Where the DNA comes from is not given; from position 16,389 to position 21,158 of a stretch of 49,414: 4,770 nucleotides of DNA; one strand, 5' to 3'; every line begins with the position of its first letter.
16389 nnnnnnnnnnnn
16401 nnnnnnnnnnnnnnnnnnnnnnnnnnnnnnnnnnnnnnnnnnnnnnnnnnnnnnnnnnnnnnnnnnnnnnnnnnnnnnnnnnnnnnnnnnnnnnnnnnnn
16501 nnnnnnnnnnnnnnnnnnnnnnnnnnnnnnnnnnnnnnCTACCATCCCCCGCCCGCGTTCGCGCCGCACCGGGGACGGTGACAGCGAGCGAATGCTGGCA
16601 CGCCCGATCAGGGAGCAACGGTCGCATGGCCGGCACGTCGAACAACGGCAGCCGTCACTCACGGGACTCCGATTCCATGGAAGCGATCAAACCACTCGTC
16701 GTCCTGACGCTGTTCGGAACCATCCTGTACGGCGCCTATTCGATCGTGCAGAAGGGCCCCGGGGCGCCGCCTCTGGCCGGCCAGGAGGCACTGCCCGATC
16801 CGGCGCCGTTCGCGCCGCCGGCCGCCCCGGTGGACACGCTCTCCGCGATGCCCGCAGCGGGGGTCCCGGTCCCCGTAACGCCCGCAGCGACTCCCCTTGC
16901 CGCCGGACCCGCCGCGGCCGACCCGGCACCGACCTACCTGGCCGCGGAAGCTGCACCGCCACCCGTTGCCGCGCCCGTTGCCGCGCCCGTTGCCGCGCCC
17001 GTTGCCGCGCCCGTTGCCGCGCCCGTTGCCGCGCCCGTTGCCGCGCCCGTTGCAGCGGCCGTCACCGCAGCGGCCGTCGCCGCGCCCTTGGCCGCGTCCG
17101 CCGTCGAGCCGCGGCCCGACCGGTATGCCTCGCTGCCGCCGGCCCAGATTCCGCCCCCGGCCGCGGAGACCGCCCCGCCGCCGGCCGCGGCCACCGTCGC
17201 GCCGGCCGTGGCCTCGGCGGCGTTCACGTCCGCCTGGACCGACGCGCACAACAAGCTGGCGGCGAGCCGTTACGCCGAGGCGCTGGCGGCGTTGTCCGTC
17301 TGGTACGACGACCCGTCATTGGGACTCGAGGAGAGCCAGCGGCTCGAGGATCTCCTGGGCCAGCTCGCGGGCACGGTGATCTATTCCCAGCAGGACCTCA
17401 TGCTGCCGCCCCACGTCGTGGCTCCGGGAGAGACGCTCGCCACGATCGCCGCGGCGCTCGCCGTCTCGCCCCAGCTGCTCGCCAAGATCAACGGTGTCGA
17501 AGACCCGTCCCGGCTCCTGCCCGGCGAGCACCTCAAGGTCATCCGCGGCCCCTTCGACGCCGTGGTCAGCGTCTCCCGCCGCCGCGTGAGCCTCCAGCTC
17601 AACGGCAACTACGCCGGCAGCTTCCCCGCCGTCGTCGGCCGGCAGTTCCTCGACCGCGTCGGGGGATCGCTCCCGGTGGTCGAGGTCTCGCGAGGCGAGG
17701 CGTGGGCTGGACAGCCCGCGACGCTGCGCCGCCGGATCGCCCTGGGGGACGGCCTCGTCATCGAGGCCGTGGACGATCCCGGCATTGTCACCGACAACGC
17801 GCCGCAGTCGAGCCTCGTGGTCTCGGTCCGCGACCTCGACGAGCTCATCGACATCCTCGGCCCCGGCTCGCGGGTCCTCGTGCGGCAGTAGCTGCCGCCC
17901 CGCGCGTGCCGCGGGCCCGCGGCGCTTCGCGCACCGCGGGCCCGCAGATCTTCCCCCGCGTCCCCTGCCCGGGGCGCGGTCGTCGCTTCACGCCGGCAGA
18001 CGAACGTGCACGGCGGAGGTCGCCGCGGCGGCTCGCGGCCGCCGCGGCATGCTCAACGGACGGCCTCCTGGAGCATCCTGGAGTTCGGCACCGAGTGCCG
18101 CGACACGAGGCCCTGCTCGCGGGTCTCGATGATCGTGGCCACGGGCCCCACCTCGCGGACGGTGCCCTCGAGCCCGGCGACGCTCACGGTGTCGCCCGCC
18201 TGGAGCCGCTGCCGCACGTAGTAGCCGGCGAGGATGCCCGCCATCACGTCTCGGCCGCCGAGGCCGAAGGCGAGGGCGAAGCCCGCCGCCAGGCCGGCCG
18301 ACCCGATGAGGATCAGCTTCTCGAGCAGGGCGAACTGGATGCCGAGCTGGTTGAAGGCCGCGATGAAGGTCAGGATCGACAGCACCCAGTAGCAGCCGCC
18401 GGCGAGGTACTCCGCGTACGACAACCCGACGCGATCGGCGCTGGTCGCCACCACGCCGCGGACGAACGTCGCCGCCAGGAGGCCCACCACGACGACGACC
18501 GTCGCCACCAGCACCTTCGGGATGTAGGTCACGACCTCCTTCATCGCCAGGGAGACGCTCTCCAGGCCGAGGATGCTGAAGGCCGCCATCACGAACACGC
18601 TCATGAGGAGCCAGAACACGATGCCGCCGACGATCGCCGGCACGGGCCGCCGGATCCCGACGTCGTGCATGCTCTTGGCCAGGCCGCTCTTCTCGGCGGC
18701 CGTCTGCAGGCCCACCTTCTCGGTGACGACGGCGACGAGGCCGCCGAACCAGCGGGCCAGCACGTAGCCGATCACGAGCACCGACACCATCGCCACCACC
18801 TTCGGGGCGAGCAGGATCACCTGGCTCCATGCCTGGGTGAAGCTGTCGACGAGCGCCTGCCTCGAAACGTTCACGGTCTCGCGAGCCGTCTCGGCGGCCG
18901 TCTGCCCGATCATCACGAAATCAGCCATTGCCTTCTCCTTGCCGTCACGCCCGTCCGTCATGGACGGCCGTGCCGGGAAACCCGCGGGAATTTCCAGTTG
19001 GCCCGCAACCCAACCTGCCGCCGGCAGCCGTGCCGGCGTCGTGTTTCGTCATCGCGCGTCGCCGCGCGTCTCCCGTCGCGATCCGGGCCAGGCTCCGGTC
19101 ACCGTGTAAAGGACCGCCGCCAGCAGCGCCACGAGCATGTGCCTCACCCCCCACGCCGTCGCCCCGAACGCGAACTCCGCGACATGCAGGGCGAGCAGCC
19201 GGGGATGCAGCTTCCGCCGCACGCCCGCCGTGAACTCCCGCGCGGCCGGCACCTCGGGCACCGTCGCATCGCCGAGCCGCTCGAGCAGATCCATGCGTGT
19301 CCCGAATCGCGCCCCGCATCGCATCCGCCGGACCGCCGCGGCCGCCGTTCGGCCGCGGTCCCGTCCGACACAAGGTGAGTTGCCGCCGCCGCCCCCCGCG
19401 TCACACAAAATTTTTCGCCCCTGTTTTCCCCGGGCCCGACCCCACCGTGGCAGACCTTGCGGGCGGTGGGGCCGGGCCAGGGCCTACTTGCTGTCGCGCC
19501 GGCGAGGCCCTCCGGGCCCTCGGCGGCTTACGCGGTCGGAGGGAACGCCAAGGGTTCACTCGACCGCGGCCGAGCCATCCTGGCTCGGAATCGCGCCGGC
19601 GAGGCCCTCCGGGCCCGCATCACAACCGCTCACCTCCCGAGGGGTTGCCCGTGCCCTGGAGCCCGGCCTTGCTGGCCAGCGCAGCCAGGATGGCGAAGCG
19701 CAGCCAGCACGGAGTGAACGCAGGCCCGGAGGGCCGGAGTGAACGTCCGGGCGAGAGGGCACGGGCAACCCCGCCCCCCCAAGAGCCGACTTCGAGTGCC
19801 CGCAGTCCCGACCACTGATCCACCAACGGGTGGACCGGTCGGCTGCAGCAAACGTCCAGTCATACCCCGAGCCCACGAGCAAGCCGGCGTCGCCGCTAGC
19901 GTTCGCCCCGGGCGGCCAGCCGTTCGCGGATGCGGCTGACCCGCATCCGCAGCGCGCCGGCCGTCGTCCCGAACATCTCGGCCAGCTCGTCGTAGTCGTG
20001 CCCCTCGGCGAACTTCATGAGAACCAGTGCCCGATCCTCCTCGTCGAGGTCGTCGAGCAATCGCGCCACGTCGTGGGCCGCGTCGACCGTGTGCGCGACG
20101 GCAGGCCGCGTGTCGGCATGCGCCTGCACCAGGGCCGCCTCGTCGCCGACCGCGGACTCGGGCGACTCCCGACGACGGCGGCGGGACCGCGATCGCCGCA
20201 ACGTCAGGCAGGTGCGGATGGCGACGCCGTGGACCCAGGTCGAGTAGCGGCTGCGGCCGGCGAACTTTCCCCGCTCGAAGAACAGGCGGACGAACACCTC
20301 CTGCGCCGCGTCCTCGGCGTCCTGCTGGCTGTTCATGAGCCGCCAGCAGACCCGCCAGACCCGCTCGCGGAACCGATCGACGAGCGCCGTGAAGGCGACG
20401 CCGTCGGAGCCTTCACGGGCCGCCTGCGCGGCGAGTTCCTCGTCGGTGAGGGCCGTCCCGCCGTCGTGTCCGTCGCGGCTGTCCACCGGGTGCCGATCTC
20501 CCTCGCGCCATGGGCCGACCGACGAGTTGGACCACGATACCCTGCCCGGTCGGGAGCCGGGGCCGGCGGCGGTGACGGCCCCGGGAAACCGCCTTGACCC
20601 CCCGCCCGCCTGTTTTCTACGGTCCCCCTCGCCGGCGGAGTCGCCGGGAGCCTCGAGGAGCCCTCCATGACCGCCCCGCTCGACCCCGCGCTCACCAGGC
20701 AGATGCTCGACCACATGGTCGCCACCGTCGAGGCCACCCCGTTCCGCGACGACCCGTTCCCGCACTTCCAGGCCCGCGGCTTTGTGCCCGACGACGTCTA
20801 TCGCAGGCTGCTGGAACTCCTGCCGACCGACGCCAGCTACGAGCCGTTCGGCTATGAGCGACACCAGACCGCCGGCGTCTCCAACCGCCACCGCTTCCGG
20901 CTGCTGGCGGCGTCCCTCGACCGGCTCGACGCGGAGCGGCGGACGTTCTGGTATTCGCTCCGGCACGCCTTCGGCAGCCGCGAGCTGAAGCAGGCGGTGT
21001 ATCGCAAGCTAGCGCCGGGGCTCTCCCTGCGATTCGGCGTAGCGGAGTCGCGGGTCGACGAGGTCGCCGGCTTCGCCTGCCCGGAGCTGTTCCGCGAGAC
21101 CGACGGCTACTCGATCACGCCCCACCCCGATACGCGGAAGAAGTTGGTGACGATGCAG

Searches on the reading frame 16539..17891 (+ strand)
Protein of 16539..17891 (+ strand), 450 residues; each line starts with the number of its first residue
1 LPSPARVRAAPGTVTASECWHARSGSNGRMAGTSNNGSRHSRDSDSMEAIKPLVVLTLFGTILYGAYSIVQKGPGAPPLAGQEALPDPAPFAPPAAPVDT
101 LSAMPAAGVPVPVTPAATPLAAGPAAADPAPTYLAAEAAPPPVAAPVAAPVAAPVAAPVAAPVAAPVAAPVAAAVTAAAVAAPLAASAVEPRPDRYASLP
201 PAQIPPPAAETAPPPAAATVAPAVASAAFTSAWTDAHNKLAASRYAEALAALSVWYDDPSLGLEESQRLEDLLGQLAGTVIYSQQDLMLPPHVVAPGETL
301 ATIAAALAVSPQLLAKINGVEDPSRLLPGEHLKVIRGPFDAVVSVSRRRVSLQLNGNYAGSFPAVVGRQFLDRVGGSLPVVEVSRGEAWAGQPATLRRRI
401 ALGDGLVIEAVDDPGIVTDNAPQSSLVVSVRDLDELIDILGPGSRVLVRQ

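Call 28: search_protein_families(library=pfam, proteins=[window:16539-17891:+], max_evalue=0.001)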
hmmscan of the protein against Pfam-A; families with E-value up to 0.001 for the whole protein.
window:16539-17891:+ (450 aa): 1 family
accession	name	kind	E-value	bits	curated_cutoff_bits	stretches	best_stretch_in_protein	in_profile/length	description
PF01476.26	LysM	-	1.9e-07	31.3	20.9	1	292-334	1-42/43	LysM domain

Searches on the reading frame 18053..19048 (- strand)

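Call 12: search_protein_families(library=pfam, proteins=[window:18053-19048:-], max_evalue=0.001)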
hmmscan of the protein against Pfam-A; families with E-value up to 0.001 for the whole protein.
window:18053-19048:- (331 aa): 2 families
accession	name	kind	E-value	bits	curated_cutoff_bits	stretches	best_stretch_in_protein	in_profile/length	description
PF05552.17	MS_channel_1st_1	-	6.9e-16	58.3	22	2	167-209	5-47/50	Mechanosensitive ion channel, conserved TM helix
PF00924.24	MS_channel_2nd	-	3.6e-06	27.4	20.2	1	267-330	5-63/68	Mechanosensitive ion channel, beta-domain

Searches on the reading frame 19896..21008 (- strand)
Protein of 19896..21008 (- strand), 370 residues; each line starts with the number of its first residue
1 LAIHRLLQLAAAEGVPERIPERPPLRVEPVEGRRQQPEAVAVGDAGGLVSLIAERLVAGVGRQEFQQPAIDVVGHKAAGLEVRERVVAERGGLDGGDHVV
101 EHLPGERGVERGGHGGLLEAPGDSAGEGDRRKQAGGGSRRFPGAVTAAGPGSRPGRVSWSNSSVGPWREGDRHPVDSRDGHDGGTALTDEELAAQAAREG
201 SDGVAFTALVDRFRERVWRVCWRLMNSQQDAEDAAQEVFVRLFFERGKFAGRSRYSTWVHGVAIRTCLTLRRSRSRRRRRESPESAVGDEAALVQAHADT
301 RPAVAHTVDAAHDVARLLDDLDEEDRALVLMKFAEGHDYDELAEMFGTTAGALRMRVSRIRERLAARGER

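Call 28: search_protein_families(library=pfam, proteins=[window:19896-21008:-], max_evalue=0.001)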
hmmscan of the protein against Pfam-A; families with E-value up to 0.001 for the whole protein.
window:19896-21008:- (370 aa): 3 families
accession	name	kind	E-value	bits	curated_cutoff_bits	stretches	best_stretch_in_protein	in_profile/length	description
PF04542.20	Sigma70_r2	-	3.9e-13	49.4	24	1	209-277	1-71/71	Sigma-70 region 2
PF08281.18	Sigma70_r4_2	-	6.4e-10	39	25.7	1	314-364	4-54/54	Sigma-70, region 4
PF04545.22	Sigma70_r4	-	3.9e-05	23.5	24.1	1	317-364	1-48/50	Sigma-70, region 4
